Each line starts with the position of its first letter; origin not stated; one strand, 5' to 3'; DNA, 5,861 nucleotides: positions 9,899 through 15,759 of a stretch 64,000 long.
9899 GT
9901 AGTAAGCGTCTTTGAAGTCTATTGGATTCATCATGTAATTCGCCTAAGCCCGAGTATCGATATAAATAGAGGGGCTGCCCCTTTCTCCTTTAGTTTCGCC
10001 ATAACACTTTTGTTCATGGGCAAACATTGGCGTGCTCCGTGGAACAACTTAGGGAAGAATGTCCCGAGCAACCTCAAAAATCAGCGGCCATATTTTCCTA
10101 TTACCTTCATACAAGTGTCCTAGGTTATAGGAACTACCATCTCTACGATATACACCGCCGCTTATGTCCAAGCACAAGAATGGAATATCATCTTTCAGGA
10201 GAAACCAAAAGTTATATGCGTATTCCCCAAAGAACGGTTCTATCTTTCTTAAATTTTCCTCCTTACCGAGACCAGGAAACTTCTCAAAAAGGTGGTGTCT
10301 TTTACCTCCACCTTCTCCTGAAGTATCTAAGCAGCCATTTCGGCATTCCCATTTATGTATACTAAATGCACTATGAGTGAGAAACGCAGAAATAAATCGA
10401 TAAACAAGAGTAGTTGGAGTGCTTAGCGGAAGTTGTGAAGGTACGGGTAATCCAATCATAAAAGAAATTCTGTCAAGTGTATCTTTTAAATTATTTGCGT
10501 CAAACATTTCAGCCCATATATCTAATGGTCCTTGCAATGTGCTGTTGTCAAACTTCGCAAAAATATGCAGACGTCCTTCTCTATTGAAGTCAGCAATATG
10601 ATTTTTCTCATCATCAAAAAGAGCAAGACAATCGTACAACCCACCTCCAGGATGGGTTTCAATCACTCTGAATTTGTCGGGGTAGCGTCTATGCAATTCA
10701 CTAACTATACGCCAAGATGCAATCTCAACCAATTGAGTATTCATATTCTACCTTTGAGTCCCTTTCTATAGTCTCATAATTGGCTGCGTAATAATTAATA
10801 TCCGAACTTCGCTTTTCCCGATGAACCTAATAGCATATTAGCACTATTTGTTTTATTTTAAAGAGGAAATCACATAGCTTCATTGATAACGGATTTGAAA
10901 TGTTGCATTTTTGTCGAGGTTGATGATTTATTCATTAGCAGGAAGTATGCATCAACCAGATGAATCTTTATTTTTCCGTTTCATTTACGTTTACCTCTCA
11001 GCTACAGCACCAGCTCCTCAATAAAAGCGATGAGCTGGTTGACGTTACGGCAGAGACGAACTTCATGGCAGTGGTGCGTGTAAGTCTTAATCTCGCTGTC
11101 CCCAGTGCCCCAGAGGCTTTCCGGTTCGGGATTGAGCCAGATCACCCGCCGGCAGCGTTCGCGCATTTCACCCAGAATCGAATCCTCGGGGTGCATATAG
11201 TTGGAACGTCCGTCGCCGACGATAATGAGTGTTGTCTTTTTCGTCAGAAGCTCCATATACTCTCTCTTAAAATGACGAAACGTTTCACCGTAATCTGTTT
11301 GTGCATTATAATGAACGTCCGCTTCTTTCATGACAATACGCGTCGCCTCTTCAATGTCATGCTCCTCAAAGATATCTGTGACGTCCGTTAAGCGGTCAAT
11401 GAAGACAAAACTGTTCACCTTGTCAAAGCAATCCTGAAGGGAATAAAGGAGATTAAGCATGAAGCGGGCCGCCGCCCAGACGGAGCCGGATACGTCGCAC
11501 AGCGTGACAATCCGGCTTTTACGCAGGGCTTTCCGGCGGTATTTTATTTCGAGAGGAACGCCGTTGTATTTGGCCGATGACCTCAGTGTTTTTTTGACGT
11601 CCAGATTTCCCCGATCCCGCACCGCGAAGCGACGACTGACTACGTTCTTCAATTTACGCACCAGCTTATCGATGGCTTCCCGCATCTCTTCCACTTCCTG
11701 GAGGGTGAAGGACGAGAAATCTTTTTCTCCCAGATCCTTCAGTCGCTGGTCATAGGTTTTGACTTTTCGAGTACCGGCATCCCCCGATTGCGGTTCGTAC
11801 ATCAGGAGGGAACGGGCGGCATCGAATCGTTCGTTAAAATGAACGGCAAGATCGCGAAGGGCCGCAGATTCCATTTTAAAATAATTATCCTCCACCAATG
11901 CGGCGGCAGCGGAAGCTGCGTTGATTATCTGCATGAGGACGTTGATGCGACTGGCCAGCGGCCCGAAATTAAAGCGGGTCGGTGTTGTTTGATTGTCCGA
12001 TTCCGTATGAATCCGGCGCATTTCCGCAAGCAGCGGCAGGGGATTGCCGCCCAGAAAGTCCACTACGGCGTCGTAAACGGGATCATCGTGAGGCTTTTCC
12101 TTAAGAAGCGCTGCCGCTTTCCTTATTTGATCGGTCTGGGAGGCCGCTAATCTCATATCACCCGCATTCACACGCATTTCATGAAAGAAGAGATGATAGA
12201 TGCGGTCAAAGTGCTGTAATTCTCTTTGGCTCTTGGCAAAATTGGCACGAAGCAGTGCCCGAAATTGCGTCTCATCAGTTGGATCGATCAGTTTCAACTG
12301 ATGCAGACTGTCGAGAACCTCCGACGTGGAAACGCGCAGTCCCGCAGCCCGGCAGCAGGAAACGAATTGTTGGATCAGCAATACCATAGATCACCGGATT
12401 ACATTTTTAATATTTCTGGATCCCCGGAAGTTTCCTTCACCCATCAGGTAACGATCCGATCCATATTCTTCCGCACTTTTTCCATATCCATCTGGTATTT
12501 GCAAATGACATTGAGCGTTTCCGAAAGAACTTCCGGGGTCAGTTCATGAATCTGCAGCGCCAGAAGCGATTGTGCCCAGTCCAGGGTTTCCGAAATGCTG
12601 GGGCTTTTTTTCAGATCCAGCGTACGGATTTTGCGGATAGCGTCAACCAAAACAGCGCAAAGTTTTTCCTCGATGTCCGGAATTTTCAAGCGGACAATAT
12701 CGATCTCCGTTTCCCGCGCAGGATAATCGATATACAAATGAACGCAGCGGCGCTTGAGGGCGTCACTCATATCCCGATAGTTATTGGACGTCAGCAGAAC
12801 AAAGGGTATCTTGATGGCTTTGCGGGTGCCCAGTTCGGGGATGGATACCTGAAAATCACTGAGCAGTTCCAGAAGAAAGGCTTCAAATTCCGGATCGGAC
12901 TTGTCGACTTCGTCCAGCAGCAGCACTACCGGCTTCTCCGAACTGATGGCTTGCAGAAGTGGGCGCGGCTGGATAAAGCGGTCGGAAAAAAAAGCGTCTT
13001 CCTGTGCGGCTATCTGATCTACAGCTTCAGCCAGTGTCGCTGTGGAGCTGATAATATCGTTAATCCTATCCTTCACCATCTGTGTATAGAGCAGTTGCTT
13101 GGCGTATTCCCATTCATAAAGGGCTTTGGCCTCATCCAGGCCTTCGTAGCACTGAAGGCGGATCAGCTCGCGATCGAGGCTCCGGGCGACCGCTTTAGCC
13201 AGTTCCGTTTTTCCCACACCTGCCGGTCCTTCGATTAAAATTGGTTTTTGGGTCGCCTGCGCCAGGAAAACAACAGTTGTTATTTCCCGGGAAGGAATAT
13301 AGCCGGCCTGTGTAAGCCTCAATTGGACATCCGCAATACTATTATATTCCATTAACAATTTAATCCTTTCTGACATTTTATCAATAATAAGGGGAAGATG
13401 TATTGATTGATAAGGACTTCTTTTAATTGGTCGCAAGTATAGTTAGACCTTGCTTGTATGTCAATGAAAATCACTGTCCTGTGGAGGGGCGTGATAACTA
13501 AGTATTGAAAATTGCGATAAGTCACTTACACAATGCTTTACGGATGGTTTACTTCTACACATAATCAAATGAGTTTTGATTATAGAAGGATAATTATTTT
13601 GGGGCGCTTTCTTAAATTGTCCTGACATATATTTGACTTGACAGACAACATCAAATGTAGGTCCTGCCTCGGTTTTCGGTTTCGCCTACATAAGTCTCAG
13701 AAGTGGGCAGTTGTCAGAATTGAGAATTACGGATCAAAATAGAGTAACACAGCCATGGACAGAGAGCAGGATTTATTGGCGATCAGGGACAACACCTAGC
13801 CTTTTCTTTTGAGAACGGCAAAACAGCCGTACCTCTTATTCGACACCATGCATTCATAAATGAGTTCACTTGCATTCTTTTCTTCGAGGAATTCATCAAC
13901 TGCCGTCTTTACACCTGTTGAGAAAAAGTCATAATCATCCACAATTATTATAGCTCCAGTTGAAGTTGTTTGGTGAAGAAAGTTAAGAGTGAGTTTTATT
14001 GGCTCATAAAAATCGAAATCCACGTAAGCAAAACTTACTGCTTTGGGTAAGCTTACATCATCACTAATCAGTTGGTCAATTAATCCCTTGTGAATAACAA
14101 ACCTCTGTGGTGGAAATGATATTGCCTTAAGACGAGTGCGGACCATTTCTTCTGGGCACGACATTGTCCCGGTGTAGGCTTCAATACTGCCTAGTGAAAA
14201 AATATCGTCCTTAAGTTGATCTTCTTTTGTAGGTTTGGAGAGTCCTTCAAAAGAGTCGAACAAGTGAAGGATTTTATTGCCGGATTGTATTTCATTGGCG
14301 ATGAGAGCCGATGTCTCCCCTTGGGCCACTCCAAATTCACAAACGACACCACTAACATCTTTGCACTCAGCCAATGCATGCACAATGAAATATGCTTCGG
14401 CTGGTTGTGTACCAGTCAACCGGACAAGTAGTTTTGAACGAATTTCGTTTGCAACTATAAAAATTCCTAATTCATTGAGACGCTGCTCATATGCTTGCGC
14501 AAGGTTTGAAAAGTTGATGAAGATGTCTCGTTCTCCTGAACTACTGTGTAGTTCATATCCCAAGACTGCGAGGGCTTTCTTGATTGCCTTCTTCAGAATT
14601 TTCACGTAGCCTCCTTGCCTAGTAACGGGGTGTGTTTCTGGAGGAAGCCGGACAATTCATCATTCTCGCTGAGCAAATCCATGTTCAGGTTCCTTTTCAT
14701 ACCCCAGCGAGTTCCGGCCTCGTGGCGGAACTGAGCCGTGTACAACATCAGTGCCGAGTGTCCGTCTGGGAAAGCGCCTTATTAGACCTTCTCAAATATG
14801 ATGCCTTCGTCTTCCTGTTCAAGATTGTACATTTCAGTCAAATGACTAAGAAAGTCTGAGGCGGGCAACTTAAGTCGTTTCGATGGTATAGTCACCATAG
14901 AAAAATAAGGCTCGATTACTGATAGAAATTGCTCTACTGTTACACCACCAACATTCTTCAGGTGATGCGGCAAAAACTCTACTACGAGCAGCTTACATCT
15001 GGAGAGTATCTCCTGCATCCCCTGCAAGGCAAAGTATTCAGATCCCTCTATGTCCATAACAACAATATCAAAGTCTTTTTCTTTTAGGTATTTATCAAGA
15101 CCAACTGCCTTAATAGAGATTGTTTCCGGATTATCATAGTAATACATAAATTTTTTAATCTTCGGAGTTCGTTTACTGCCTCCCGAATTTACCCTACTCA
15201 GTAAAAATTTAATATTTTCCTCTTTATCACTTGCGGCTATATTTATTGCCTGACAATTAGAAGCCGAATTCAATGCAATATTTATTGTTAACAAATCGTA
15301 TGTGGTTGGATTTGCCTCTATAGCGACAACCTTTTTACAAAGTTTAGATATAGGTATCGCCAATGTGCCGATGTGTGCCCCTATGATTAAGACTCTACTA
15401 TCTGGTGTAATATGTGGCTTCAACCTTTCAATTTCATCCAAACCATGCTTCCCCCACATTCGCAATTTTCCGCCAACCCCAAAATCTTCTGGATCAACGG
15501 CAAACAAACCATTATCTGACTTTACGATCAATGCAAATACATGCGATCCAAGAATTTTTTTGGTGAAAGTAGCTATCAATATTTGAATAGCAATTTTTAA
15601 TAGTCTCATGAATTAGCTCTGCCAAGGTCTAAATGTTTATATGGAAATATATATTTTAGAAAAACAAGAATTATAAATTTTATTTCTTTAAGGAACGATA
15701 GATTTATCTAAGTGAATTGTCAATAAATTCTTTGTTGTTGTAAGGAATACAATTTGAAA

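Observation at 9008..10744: Candidate undescribed two-gene nuclease module (defence-like) in the AT-rich islet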

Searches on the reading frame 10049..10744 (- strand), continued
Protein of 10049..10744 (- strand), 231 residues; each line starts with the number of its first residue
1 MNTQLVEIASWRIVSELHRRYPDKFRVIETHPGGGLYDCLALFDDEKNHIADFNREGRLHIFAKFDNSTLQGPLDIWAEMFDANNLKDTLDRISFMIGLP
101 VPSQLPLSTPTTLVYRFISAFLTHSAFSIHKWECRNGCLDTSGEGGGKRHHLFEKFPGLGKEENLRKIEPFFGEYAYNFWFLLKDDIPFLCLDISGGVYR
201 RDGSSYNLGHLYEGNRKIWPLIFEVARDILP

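Call 68: search_protein_families(library=pfam, proteins=[L123:1104-1715:+, L041:917-1354:+, L043:1861-2487:+, L044:7645-8397:+, L046:10750-11526:+, L047:3148-3864:+, L056:9174-9893:+, L060:1832-2668:+, L070:1969-2931:+, L105:1086-2360:+], max_evalue=1)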
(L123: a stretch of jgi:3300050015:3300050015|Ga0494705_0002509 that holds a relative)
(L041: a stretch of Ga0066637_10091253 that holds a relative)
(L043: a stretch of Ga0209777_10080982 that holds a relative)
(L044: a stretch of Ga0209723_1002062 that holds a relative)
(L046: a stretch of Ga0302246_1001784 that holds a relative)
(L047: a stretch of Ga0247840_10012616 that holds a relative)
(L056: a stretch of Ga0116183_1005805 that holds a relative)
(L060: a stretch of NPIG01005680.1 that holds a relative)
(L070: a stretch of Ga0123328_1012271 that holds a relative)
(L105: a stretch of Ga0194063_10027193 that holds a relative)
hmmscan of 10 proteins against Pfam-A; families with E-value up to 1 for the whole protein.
L123:1104-1715:+ (203 aa): 1 family
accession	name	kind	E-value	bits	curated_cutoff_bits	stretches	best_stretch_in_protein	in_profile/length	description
PF18994.6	Prophage_tailD1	-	0.074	13.7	23.6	1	112-149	38-75/84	Prophage endopeptidase tail N-terminal domain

L041:917-1354:+ (146 aa): 4 families
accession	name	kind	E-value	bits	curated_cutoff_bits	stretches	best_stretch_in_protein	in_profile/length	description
PF06489.16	Orthopox_A49R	-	0.067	13.9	25.8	1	31-82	4-55/162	Orthopoxvirus A49R protein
PF01844.29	HNH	-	0.16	12.6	21.4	0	55-85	1-26/47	HNH endonuclease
PF14279.12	HNH_5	-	0.2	12.1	27.5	0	117-137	31-51/56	HNH endonuclease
PF02718.19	Herpes_UL31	-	0.44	9.9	25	0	98-141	61-104/254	Herpesvirus UL31-like protein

L043:1861-2487:+ (209 aa): 1 family
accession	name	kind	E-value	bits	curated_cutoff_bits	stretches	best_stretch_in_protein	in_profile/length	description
PF03167.25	UDG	-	1.3e-22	80.8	24.3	1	44-195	3-136/141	Uracil DNA glycosylase superfamily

L044:7645-8397:+ (251 aa): 2 families
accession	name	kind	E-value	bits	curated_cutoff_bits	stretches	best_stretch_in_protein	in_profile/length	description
PF12312.13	NeA_P2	-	0.035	14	25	1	94-143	27-74/258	Nepovirus subgroup A polyprotein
PF23145.1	Zf_2nd_IFT121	-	0.39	10.9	25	1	226-249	6-29/45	IFT121, second zinc finger domain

L046:10750-11526:+ (259 aa): 2 families
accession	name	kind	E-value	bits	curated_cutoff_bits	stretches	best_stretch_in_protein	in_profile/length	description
PF12312.13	NeA_P2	-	0.026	14.4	25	1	101-151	26-74/258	Nepovirus subgroup A polyprotein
PF23145.1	Zf_2nd_IFT121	-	0.62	10.2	25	1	234-257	6-29/45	IFT121, second zinc finger domain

L047:3148-3864:+ (239 aa): 1 family
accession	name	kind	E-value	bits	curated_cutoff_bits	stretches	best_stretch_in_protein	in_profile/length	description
PF01797.21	Y1_Tnp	-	0.0097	16.5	23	1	136-213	41-118/121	Transposase IS200 like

L056:9174-9893:+ (240 aa): 2 families
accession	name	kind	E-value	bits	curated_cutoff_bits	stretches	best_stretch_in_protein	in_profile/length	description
PF03372.29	Exo_endo_phos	-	2.5e-05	24.6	24.5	1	4-158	1-170/225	Endonuclease/Exonuclease/phosphatase family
PF14529.12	Exo_endo_phos_2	-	0.0003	21.1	27.4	1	106-236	3-117/117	Endonuclease-reverse transcriptase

L060:1832-2668:+ (279 aa): 3 families
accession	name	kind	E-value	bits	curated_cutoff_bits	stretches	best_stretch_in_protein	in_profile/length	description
PF03372.29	Exo_endo_phos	-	6e-12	46.2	24.5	1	15-268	2-225/225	Endonuclease/Exonuclease/phosphatase family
PF14529.12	Exo_endo_phos_2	-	0.0018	18.5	27.4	0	134-162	15-43/117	Endonuclease-reverse transcriptase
PF08043.17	Xin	-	0.17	12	20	1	200-208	5-13/16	Xin repeat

L070:1969-2931:+ (321 aa): 0 families

L105:1086-2360:+ (425 aa): 0 families

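Call 86: find_encoding_contigs(protein=P0121, flank=10000, max_places=6)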
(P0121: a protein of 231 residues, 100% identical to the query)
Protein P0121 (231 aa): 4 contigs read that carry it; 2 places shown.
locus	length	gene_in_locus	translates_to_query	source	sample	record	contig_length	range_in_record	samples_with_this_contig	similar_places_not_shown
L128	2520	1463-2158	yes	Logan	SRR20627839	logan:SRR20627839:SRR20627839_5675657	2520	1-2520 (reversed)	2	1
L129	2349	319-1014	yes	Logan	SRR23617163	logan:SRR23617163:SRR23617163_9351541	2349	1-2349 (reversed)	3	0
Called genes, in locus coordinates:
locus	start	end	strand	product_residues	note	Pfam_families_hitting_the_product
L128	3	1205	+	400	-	?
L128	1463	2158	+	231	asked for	PF22553:TY-Chap2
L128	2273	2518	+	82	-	?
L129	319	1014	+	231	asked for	PF22553:TY-Chap2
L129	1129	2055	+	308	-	-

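Call 88: find_related_loci(query=A3, collection=viral_contigs, flank=8000)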
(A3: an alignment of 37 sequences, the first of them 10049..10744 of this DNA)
Query A3 (231 aa) in viral_contigs; peptide patterns used: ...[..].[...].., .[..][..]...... (x = any residue, [..] = any of these).
45 stretches matched a pattern, but none encodes a relative of the query by tblastn (E <= 1e-3).

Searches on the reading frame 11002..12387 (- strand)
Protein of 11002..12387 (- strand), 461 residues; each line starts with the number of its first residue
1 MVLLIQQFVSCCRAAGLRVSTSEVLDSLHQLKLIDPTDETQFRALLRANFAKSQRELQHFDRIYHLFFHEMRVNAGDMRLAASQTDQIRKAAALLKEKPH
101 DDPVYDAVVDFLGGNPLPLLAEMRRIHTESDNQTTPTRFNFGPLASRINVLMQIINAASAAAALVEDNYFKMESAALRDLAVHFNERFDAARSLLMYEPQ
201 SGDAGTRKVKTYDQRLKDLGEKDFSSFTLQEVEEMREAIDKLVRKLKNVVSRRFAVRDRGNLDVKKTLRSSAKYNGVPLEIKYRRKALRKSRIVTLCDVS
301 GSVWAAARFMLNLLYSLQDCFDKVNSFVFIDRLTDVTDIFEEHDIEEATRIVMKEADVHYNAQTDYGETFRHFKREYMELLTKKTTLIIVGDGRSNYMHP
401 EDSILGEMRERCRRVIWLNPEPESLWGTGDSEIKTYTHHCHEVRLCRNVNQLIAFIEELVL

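Call 57: search_protein_families(library=pfam, proteins=[window:11002-12387:-], max_evalue=0.001)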
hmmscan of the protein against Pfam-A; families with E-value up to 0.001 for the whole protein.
window:11002-12387:- (461 aa): 1 family
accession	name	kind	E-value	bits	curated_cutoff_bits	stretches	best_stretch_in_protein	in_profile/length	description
PF05762.20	VWA_CoxE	-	1.9e-40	139.1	26.4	1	238-452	4-219/222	VWA domain containing CoxE-like protein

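Call 85: find_encoding_contigs(protein=window:11002-12387:-, flank=6000, max_places=8)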
Protein window:11002-12387:- (461 aa): no gene with exactly this product is on record in the collection.

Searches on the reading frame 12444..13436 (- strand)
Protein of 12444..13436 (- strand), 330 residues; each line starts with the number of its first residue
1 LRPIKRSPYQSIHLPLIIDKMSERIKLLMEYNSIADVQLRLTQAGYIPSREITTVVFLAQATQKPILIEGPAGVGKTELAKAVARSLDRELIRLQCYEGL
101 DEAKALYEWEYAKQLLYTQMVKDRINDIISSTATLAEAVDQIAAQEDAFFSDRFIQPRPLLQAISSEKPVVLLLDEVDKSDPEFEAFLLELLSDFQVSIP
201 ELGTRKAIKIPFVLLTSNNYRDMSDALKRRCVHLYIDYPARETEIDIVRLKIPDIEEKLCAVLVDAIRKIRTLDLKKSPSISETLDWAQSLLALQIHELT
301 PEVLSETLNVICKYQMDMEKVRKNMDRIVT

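Call 57: search_protein_families(library=pfam, proteins=[window:12444-13436:-], max_evalue=0.001)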
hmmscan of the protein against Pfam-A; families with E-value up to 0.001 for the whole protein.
window:12444-13436:- (330 aa): 12 families
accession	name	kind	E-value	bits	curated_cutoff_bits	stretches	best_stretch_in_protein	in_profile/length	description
PF07728.20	AAA_5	-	6.1e-12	46.2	22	1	66-231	2-139/139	AAA domain (dynein-related subfamily)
PF00004.35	AAA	-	6.6e-12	46.5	21.2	1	66-231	1-123/131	ATPase family associated with various cellular activities (AAA)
PF13191.12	AAA_16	-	1.3e-10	42.5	32.6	1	64-194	25-158/167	AAA ATPase domain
PF07726.17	AAA_3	-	1.3e-07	32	27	0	66-97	2-33/131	ATPase family associated with various cellular activities (AAA)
PF13401.12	AAA_22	-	2e-07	31.9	27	1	62-210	4-116/130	AAA domain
PF07724.20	AAA_2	-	3e-07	31.1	27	1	66-200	6-106/166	AAA domain (Cdc48 subfamily)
PF00158.32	Sigma54_activat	-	1.7e-05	25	20.2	0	58-90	17-49/168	Sigma-54 interaction domain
PF24883.2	NPHP3_N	-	2.7e-05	24.9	24.8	1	64-195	23-149/164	Nephrocystin 3, N-terminal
PF01637.24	ATPase_2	-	4.3e-05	23.9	33.2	1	51-217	7-156/225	ATPase domain predominantly from Archaea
PF13173.12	AAA_14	-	0.00012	22.5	27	0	63-112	2-50/129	AAA domain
PF05729.18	NACHT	-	0.00023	21.5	26.7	0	65-89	2-26/167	NACHT domain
PF05496.18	RuvB_N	-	0.00063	20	27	0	64-91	34-61/159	Holliday junction DNA helicase RuvB P-loop domain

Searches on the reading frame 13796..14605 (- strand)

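Call 57: search_protein_families(library=pfam, proteins=[window:13796-14605:-], max_evalue=0.001)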
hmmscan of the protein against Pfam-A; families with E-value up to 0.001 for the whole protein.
window:13796-14605:- (269 aa): 2 families
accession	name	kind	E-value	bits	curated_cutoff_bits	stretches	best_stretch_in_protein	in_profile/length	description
PF05711.17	TylF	-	5.4e-12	46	23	1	82-247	89-250/264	Macrocin-O-methyltransferase (TylF)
PF13578.12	Methyltransf_24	-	6.5e-06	27.4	26.3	1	90-225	2-105/105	Methyltransferase domain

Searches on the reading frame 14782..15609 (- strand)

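Call 57: search_protein_families(library=pfam, proteins=[window:14782-15609:-], max_evalue=0.001)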
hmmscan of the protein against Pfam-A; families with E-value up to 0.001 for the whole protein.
window:14782-15609:- (275 aa): 2 families
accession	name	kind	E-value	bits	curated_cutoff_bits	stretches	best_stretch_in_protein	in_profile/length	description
PF05050.19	Methyltransf_21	-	5.6e-18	66.1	22.7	1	76-216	2-152/173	Methyltransferase FkbM domain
PF02475.24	TRM5-TYW2_MTfase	-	7.8e-10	39.4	28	1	51-123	18-93/164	TRM5/TYW2 methyltransferase domain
